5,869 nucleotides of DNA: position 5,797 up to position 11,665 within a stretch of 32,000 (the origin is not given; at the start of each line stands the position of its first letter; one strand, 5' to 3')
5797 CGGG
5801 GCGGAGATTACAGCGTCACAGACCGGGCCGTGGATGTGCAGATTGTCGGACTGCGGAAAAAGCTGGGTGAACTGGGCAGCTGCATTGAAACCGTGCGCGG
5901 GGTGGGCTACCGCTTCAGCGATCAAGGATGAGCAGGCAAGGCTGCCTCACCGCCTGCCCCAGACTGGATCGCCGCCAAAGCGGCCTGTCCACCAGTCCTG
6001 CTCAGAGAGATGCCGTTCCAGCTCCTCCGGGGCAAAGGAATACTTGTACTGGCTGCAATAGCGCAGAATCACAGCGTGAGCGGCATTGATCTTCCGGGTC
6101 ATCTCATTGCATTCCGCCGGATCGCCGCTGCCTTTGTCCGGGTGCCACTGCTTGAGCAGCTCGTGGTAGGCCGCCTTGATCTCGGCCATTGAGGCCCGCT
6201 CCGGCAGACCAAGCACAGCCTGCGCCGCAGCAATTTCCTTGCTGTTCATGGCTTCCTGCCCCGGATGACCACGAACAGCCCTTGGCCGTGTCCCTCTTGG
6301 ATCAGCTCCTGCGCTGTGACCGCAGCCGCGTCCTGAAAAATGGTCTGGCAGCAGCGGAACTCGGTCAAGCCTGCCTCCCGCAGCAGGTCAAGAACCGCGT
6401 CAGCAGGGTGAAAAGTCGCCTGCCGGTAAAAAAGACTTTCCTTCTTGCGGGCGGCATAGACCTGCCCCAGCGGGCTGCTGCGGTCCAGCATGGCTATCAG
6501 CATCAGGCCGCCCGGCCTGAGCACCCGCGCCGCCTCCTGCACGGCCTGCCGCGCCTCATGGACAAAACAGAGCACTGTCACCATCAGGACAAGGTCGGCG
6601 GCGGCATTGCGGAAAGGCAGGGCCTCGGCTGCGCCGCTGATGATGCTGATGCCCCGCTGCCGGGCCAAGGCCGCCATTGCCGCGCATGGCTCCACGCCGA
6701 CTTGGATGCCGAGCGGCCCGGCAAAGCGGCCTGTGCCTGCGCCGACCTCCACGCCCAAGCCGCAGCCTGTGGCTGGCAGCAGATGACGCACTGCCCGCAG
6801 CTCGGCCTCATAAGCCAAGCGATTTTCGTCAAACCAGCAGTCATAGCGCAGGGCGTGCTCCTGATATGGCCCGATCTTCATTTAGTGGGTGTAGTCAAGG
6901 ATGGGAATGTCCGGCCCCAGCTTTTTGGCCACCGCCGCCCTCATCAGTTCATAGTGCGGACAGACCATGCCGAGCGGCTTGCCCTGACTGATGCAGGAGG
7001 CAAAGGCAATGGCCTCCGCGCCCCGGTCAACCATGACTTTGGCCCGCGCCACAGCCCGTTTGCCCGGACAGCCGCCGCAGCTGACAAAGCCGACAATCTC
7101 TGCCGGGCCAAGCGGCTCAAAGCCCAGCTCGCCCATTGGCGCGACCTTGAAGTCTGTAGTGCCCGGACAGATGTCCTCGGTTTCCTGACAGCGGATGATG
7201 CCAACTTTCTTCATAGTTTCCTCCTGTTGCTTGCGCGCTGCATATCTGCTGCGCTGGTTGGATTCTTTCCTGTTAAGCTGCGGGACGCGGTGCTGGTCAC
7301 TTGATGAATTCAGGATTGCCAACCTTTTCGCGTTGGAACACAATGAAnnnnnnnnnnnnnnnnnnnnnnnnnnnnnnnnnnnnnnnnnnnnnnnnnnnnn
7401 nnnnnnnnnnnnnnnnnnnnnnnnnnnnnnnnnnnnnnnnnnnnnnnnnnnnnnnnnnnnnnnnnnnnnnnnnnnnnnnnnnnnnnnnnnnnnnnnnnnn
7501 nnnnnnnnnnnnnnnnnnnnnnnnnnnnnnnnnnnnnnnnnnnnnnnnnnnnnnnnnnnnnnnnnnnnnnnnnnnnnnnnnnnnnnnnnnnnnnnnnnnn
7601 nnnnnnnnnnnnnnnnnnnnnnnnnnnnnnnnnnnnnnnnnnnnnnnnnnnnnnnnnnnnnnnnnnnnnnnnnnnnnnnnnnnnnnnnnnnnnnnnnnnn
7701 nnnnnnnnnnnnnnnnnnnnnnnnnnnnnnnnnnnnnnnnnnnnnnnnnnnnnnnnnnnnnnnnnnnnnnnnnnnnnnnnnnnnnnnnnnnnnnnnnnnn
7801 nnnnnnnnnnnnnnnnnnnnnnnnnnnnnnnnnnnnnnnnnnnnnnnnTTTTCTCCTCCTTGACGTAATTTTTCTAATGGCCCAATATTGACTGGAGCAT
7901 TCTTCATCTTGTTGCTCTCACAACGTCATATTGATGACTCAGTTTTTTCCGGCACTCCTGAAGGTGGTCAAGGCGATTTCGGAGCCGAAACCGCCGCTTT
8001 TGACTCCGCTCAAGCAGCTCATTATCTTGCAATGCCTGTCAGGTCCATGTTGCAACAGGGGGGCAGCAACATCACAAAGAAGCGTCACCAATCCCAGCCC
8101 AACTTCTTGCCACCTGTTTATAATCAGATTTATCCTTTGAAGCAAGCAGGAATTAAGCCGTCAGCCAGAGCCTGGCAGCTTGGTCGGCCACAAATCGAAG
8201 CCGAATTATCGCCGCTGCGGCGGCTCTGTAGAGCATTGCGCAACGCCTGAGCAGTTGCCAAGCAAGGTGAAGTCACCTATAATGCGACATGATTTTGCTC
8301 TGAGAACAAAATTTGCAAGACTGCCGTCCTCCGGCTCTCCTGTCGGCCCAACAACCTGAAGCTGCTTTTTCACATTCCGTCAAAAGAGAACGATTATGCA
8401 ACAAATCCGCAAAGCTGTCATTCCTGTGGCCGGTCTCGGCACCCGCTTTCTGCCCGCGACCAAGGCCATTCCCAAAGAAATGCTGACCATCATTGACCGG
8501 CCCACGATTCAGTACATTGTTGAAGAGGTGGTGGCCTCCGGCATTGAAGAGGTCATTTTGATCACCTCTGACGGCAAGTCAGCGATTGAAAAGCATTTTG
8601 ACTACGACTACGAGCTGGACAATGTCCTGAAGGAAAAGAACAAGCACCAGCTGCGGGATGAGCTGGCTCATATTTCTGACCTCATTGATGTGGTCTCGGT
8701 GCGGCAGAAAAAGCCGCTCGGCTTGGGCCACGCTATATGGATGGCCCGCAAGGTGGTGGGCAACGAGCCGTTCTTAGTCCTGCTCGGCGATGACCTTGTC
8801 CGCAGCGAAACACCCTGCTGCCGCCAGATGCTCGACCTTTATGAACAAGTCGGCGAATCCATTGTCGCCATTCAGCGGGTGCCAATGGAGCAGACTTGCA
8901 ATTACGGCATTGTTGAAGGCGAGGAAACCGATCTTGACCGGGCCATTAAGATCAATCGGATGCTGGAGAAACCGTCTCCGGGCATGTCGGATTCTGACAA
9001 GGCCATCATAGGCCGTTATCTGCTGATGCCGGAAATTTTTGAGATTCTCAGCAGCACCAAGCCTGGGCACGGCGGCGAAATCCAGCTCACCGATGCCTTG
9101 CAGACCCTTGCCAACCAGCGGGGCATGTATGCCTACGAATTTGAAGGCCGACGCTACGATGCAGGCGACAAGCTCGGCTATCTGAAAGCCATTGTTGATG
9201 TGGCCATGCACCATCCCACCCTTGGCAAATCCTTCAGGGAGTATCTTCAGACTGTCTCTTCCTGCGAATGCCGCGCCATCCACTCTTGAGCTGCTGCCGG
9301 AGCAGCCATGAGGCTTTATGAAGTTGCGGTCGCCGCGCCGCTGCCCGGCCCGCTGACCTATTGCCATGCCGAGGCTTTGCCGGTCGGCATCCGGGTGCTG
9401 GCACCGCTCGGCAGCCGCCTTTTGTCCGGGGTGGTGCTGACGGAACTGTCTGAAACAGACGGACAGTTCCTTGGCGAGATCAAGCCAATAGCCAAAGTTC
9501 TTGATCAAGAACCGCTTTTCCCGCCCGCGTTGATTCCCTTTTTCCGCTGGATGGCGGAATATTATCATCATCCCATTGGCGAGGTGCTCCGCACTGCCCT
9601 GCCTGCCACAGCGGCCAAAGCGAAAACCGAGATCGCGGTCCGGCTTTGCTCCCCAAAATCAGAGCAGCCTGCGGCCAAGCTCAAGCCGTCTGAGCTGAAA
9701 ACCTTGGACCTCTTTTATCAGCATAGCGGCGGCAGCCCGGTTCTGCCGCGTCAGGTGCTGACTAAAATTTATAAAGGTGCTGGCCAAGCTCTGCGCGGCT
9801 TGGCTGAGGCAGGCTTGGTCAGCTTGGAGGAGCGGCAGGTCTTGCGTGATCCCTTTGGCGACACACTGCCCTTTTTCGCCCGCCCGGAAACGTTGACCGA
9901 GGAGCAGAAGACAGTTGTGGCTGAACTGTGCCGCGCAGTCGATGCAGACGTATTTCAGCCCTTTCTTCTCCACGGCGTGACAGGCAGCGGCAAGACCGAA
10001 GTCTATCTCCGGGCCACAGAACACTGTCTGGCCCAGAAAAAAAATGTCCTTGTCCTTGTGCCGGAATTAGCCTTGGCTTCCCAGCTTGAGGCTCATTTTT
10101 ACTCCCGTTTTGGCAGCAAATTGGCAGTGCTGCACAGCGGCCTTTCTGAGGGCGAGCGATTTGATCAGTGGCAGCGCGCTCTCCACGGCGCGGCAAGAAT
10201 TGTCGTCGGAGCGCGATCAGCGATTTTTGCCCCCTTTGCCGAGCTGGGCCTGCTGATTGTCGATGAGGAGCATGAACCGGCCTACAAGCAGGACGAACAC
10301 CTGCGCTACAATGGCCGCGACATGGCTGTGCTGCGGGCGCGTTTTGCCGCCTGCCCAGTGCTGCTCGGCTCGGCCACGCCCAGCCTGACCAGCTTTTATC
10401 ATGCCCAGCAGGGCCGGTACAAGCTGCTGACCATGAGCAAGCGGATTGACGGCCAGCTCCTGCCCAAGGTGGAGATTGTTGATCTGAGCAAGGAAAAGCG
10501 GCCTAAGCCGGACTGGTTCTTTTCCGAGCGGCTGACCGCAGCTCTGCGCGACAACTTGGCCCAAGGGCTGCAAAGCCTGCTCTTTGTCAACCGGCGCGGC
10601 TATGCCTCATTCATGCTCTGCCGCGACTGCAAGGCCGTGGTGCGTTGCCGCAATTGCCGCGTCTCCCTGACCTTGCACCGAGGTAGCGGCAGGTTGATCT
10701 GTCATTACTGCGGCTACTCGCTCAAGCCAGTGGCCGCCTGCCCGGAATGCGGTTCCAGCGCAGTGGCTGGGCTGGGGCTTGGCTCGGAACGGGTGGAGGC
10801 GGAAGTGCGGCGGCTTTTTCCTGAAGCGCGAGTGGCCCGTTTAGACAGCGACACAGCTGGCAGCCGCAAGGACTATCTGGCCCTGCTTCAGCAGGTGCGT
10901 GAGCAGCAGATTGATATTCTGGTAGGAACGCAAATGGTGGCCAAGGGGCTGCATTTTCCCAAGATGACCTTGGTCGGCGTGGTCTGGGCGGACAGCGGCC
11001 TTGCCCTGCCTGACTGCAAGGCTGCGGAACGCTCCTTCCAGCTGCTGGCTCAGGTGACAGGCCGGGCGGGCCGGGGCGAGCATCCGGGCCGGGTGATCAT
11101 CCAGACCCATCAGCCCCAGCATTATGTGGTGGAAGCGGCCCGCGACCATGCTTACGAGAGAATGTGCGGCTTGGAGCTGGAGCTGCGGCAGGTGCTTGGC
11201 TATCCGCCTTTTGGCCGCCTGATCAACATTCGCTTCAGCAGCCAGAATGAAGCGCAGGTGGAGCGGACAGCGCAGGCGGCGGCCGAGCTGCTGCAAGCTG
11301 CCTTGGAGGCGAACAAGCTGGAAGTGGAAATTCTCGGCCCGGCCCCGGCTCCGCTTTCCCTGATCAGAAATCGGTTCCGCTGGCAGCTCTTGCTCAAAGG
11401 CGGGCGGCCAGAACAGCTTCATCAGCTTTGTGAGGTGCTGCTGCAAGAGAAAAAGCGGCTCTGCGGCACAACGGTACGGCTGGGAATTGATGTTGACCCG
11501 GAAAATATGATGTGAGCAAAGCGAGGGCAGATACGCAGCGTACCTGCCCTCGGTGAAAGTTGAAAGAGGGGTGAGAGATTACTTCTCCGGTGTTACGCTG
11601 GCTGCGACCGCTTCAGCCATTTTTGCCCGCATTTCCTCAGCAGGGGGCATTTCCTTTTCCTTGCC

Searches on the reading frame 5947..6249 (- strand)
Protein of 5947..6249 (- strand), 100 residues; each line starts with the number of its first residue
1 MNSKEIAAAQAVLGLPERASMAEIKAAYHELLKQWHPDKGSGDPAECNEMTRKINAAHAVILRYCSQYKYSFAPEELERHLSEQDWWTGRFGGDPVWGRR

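Call 66: search_protein_families(library=pfam, proteins=[window:5947-6249:-], max_evalue=0.00001)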
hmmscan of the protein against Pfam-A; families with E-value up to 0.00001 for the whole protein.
window:5947-6249:- (100 aa): 1 family
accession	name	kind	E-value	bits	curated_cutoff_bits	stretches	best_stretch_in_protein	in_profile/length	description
PF00226.36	DnaJ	-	1.1e-12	48.3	27.8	1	12-61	5-53/63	DnaJ domain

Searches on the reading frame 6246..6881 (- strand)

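Call 66: search_protein_families(library=pfam, proteins=[window:6246-6881:-], max_evalue=0.00001)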
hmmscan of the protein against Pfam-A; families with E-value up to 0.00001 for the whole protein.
window:6246-6881:- (211 aa): 4 families
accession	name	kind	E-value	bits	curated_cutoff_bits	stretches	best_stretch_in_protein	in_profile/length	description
PF08241.18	Methyltransf_11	-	5.4e-18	65.9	21.2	1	44-129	1-95/95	Methyltransferase domain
PF13649.12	Methyltransf_25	-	1.7e-12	48.3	27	1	45-125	3-97/97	Methyltransferase domain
PF13489.12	Methyltransf_23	-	3e-09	37.3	27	1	44-173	27-160/164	Methyltransferase domain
PF08242.18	Methyltransf_12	-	9.7e-08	33.1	30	1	44-126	1-97/98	Methyltransferase domain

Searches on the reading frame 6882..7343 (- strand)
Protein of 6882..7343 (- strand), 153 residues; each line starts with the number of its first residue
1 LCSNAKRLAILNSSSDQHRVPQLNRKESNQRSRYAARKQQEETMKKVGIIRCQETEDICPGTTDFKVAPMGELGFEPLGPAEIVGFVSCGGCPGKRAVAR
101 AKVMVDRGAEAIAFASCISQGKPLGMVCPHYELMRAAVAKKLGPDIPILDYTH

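Call 66: search_protein_families(library=pfam, proteins=[window:6882-7343:-], max_evalue=0.00001)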
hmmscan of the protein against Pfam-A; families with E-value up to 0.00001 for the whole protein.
window:6882-7343:- (153 aa): 1 family
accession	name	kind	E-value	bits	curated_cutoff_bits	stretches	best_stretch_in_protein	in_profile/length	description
PF08821.16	CGGC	-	2.2e-25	89.4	27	1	46-153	1-106/106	CGGC domain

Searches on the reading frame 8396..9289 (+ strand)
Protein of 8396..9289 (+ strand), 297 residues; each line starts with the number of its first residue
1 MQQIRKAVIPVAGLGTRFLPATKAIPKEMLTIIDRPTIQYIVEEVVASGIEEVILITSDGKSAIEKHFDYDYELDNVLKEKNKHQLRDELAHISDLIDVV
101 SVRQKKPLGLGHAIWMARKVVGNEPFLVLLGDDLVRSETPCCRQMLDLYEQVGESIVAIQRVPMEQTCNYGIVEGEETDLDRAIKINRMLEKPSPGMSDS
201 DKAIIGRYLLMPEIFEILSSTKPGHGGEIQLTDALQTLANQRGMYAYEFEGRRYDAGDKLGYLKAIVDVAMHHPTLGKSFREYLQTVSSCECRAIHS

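Call 66: search_protein_families(library=pfam, proteins=[window:8396-9289:+], max_evalue=0.00001)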
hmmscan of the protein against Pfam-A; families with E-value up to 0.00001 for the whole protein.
window:8396-9289:+ (297 aa): 1 family
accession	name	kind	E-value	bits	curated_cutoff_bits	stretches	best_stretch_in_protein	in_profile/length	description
PF00483.29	NTP_transferase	-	4.4e-27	95.7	21.2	1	6-268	1-241/245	Nucleotidyl transferase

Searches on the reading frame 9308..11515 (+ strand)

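Call 66: search_protein_families(library=pfam, proteins=[window:9308-11515:+], max_evalue=0.00001)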
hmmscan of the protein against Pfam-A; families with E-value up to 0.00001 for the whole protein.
window:9308-11515:+ (735 aa): 6 families
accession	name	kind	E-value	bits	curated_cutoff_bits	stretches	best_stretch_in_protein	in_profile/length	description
PF18074.6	PriA_C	-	5.4e-27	94.9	26.9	1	634-731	1-95/95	Primosomal protein N C-terminal domain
PF17764.6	PriA_3primeBD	-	6.1e-23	80.9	22.7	1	5-99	1-96/96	3'DNA-binding domain (3'BD)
PF00270.35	DEAD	-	7.1e-17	62.1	26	1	200-359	4-161/167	DEAD/DEAH box helicase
PF04851.21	ResIII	-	1.5e-14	54.7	22.5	1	196-358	4-162/164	Type III restriction enzyme, res subunit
PF18319.7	Zn_ribbon_PriA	-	1.9e-10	41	26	1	447-471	1-25/27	PriA DNA helicase Cys-rich region (CRR) domain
PF00271.37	Helicase_C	-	9.4e-08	32.7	23.5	0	506-589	39-108/110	Helicase conserved C-terminal domain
